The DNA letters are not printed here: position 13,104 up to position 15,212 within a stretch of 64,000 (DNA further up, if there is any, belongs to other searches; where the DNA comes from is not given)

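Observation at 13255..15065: Tandem universal-stress-protein domain fused to GpgS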

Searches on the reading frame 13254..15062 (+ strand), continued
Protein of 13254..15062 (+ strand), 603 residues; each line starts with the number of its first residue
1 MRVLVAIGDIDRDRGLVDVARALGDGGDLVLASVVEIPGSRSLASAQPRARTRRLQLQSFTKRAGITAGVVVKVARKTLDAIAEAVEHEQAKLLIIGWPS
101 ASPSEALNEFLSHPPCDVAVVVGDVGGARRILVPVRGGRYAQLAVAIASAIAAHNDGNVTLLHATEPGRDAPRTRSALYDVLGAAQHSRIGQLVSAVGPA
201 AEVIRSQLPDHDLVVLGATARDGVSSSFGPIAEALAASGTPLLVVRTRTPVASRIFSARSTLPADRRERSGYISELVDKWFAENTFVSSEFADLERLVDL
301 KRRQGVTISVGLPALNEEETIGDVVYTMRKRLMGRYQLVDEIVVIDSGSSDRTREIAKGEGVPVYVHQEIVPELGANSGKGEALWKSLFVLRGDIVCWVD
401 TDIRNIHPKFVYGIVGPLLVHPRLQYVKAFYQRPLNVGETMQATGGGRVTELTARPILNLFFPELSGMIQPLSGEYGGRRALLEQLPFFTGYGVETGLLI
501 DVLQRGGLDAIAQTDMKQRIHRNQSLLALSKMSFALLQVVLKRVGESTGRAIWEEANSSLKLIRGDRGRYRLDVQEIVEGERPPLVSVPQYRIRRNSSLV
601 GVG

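Call 12: search_solved_structures(query=window:13254-15062:+, max_evalue=0.01, show_alignments=2)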
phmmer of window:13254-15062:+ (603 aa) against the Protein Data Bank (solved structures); distinct sequences matched with E-value up to 0.01: 7.
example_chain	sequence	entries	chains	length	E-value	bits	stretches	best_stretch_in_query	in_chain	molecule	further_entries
3f1y_A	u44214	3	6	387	2.1e-71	244.8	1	279-546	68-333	Mannosyl-3-phosphoglycerate synthase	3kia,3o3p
3ckj_A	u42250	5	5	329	1.6e-66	228.7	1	302-546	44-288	Putative uncharacterized protein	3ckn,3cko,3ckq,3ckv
7pdo_A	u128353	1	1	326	1.2e-65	225.8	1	279-546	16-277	Glucosyl-3-phosphoglycerate synthase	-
7p5l_A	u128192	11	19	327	1.2e-65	225.8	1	279-546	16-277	Glucosyl-3-phosphoglycerate synthase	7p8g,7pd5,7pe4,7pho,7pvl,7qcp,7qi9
4y6n_A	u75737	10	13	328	5.2e-65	223.7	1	303-545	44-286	Glucosyl-3-phosphoglycerate synthase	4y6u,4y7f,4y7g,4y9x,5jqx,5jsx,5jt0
3e25_A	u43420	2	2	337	5.6e-65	223.6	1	303-545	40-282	Putative uncharacterized protein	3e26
4ddz_A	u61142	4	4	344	6.1e-65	223.5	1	303-545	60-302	GLUCOSYL-3-PHOSPHOGLYCERATE SYNTHASE (GpgS) | Glucosyl-3-phosphoglycerate synthase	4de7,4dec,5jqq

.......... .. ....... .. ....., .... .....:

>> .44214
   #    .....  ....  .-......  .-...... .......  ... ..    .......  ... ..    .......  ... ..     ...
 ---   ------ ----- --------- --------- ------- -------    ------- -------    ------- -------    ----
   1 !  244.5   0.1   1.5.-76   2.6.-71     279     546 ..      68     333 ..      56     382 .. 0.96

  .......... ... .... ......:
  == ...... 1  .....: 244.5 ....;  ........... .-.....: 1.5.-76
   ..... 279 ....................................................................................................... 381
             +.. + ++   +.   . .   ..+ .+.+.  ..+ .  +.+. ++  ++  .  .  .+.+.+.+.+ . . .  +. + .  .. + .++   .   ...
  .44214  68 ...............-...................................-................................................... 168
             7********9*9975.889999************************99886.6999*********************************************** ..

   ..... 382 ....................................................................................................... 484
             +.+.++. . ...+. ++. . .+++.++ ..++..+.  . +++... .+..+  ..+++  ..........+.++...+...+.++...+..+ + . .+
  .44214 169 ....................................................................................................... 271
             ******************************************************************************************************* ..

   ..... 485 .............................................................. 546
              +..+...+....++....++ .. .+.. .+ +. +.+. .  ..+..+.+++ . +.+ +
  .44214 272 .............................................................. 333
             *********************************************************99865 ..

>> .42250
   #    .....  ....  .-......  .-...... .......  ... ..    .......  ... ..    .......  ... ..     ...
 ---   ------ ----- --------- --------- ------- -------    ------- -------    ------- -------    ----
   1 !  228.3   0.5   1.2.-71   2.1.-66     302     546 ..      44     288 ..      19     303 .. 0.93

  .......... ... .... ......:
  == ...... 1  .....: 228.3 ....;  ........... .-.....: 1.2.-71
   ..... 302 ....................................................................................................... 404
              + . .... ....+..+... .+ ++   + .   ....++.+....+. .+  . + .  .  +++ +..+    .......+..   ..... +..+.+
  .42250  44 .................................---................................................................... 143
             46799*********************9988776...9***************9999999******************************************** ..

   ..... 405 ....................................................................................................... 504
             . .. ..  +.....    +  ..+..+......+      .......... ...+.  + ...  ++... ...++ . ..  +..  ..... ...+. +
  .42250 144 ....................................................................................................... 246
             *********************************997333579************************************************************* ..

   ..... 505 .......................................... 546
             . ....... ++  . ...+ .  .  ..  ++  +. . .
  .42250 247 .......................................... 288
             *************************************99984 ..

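Call 13: find_encoding_contigs(protein=P0001, flank=10000, max_places=3)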
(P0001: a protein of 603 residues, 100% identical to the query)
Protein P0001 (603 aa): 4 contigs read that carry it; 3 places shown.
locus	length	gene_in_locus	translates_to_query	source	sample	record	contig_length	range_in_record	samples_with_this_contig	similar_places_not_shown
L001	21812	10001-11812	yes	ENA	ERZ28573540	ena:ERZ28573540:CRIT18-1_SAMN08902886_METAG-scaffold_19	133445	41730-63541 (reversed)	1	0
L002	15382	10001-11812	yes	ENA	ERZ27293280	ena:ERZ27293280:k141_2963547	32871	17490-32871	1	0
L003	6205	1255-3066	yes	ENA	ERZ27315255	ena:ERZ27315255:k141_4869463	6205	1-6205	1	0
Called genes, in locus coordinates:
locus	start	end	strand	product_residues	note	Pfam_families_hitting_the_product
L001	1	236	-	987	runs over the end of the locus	PF01569:PAP2, PF01074:Glyco_hydro_38N, PF09261:Alpha-mann_mid, PF07748:Glyco_hydro_38C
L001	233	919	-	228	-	PF09335:VTT_dom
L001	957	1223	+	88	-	PF04226:Transgly_assoc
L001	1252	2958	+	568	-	PF00350:Dynamin_N (faint), PF01926:MMR_HSR1 (weak)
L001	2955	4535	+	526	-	PF03193:RsgA_GTPase (faint), PF00350:Dynamin_N (faint), PF01926:MMR_HSR1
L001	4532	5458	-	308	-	PF00135:COesterase (faint), PF20434:BD-FAE, PF07859:Abhydrolase_3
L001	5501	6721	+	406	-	PF00535:Glycos_transf_2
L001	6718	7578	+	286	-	PF14742:GDE_N_bis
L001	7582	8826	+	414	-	PF06202:GDE_C, PF22422:MGH1-like_GH, PF01204:Trehalase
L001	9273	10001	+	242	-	PF13439:Glyco_transf_4 (faint), PF20706:GT4-conflict, PF00534:Glycos_transf_1, PF13692:Glyco_trans_1_4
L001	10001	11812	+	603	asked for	PF00582:Usp (weak), PF00535:Glycos_transf_2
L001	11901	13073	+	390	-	PF00072:Response_reg, PF13614:AAA_31 (faint)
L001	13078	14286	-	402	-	PF05977:MFS_3, PF07690:MFS_1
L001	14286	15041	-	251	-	PF00702:Hydrolase, PF13419:HAD_2 (weak), PF13242:Hydrolase_like (faint)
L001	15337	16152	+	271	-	PF14016:DUF4232 (weak)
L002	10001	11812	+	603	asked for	PF00582:Usp (weak), PF00535:Glycos_transf_2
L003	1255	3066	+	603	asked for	PF00582:Usp (weak), PF00535:Glycos_transf_2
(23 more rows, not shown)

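Call 14: find_encoding_contigs(protein=P0117, flank=8000, max_places=2)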
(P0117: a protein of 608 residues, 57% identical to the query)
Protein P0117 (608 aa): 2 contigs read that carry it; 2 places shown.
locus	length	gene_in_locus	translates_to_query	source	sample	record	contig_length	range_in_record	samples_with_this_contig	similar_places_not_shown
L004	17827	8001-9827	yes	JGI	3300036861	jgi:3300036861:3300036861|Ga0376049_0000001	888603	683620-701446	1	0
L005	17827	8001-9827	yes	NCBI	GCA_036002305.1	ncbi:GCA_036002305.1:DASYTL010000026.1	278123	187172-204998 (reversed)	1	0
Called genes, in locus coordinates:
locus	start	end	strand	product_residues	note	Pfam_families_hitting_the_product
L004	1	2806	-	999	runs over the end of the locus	PF01569:PAP2, PF01074:Glyco_hydro_38N, PF09261:Alpha-mann_mid, PF07748:Glyco_hydro_38C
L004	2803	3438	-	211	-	PF09335:VTT_dom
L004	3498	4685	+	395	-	PF21969:MGS_GT (weak)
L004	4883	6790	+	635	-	PF14742:GDE_N_bis, PF22422:MGH1-like_GH, PF06202:GDE_C (weak), PF01204:Trehalase (weak)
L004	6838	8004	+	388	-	PF13439:Glyco_transf_4, PF20706:GT4-conflict, PF00534:Glycos_transf_1, PF13692:Glyco_trans_1_4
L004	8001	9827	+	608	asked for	PF00582:Usp, PF00535:Glycos_transf_2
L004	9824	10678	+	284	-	PF02569:Pantoate_ligase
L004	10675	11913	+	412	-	PF00083:Sugar_tr (faint), PF07690:MFS_1, PF13347:MFS_2 (weak), PF12832:MFS_1_like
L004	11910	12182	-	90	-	-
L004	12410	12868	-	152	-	-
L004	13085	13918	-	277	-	PF02558:ApbA, PF08546:ApbA_C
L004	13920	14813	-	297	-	PF02548:Pantoate_transf, PF13714:PEP_mutase (weak)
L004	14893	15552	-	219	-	PF00702:Hydrolase, PF13419:HAD_2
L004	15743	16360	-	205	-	-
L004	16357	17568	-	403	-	PF02441:Flavoprotein, PF04127:DFP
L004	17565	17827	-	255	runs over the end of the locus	PF03309:Pan_kinase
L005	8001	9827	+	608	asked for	PF00582:Usp, PF00535:Glycos_transf_2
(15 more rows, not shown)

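Call 15: find_encoding_contigs(protein=P0010, flank=8000, max_places=2)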
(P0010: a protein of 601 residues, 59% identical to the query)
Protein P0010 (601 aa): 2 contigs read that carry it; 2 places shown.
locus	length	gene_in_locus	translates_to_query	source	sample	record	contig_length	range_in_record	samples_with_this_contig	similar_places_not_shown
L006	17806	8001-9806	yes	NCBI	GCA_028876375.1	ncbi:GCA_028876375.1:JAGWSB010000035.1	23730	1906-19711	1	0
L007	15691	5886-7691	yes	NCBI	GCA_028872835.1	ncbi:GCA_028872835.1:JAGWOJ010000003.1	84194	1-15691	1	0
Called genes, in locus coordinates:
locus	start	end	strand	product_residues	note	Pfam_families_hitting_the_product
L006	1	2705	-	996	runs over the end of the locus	PF01569:PAP2, PF01074:Glyco_hydro_38N, PF09261:Alpha-mann_mid, PF07748:Glyco_hydro_38C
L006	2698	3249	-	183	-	PF09335:VTT_dom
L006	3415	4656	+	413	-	-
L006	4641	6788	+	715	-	PF14742:GDE_N_bis, PF06202:GDE_C (weak), PF22422:MGH1-like_GH, PF01204:Trehalase (weak)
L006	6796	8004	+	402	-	PF20706:GT4-conflict, PF13439:Glyco_transf_4, PF00534:Glycos_transf_1, PF13692:Glyco_trans_1_4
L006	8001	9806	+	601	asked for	PF00582:Usp, PF00535:Glycos_transf_2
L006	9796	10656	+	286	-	PF02569:Pantoate_ligase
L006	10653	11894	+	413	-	PF00083:Sugar_tr (faint), PF07690:MFS_1, PF12832:MFS_1_like (faint), PF07690:MFS_1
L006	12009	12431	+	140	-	-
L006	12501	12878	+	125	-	-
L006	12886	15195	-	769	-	PF01804:Penicil_amidase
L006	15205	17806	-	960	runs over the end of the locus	-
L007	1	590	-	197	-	PF01569:PAP2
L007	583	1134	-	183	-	PF09335:VTT_dom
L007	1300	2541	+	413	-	-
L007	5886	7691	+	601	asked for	PF00582:Usp, PF00535:Glycos_transf_2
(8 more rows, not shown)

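Call 20: find_related_loci(query=A1, collection=genome_contigs, flank=6000)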
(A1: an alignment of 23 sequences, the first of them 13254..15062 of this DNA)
Query A1 (603 aa) in genome_contigs; peptide patterns used: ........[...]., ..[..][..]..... (x = any residue, [..] = any of these).
600 stretches matched a pattern (row limit reached: there are more); 596 encode a relative of the query (tblastn E <= 1e-3); the best 80 are kept; 80 distinct loci.
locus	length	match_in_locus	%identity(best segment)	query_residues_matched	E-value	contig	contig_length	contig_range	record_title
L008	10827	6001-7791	87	2-598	0e+0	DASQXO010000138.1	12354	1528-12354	MAG TPA_asm: Candidatus Dormiibacterota bacterium isolate SMAG_U11041 k141_462273, whole genome shotgun sequence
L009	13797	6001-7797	59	1-596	0e+0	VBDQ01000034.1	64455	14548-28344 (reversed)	MAG: Chloroflexi bacterium isolate CF_4 14_0903_16_30cm_scaffold_555, whole genome shotgun sequence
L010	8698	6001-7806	56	1-599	0e+0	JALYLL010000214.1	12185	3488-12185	MAG: Chloroflexota bacterium isolate AFD bin38 SD1484-86_k127_354073, whole genome shotgun sequence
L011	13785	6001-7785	59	1-595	0e+0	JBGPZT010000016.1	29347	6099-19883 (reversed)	MAG: Candidatus Limnocylindria bacterium isolate OBJ1_062018_070_19 k141_1283241_length_29347_cov_107.1207, whole genome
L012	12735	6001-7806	56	1-599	0e+0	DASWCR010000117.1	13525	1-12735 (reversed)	MAG TPA_asm: Candidatus Limnocylindria bacterium isolate SMAG_U2714 k141_33813, whole genome shotgun sequence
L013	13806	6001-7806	57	1-599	0e+0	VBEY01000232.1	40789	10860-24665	MAG: Chloroflexi bacterium isolate CF_38 14_1009_12_30cm_scaffold_514, whole genome shotgun sequence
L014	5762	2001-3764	59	1-591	0e+0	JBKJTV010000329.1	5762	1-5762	MAG: Candidatus Limnocylindria bacterium isolate ant_bin.637 S1Ck117_1746041_flag_1_multi_13.0000_len_5762, whole genome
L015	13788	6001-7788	57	1-596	0e+0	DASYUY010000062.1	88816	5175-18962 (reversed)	MAG TPA_asm: Candidatus Limnocylindria bacterium isolate SMAG_U4607 k141_1417599, whole genome shotgun sequence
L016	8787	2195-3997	57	1-599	0e+0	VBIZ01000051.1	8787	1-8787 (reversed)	MAG: Chloroflexi bacterium isolate CF_143 14_0927_12_20cm_scaffold_7737, whole genome shotgun sequence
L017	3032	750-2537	55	1-597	0e+0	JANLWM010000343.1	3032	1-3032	MAG: Chloroflexota bacterium isolate OTE_20_metabat_38 OTE_20_k141_4452369, whole genome shotgun sequence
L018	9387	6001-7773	56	1-591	0e+0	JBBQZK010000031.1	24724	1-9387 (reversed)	MAG: Candidatus Limnocylindria bacterium isolate Co_metawrap_2216 Cmw_2216_k141_972827_length_24724_cov_15.9976, whole g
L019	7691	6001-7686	58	1-563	0e+0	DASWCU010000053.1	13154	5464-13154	MAG TPA_asm: Candidatus Limnocylindria bacterium isolate SMAG_U2717 k141_988463, whole genome shotgun sequence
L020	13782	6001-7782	55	1-594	0e+0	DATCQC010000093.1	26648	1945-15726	MAG TPA_asm: Candidatus Limnocylindria bacterium isolate SMAG_U7243 k141_76151, whole genome shotgun sequence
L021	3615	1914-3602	57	1-563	0e+0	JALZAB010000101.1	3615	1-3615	MAG: Chloroflexota bacterium isolate KAP bin80 SD1490-92_k127_2236185, whole genome shotgun sequence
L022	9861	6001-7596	55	1-563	0e+0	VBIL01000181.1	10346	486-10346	MAG: Chloroflexi bacterium isolate CF_129 14_1009_12_30cm_scaffold_27060, whole genome shotgun sequence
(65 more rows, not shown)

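Call 21: search_protein_representatives(protein=window:13254-15062:+)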
Query: 603 residues. Proteins with E-value up to 0.001 (for the whole library): 3879; up to 1e-10: 1952; up to 1e-30: 692. The best 150 are listed.
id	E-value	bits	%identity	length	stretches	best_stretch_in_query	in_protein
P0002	0.0e+00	1137.5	87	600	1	2-596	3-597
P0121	6.3e-167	573.4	52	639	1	17-595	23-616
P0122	3.9e-160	551.0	50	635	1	23-597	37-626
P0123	6.5e-157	540.4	46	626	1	2-595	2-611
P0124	9.4e-156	536.5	48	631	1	26-597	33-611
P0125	9.0e-151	520.1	49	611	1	2-595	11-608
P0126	9.1e-150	516.8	47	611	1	27-592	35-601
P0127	2.0e-149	515.6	48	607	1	29-596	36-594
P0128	9.7e-147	506.8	49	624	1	3-595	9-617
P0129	2.4e-145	502.2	46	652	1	2-594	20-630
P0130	4.1e-145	501.4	44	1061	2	14-594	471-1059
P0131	2.2e-144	499.0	47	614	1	27-594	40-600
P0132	3.7e-144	498.3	48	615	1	19-588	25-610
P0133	2.0e-142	492.5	46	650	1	22-596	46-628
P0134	1.8e-141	489.4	51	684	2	237-597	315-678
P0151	5.1e-122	425.2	46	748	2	276-596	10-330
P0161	3.0e-108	379.7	55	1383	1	276-597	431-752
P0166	8.0e-107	375.0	52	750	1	272-592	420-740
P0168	1.4e-104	367.6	55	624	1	279-595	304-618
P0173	8.8e-100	351.7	43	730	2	273-592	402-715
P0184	4.7e-95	336.1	49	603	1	277-596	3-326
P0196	3.9e-89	316.6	43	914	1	15-442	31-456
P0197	3.9e-89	316.6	50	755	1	273-593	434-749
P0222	2.2e-74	267.9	45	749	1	277-588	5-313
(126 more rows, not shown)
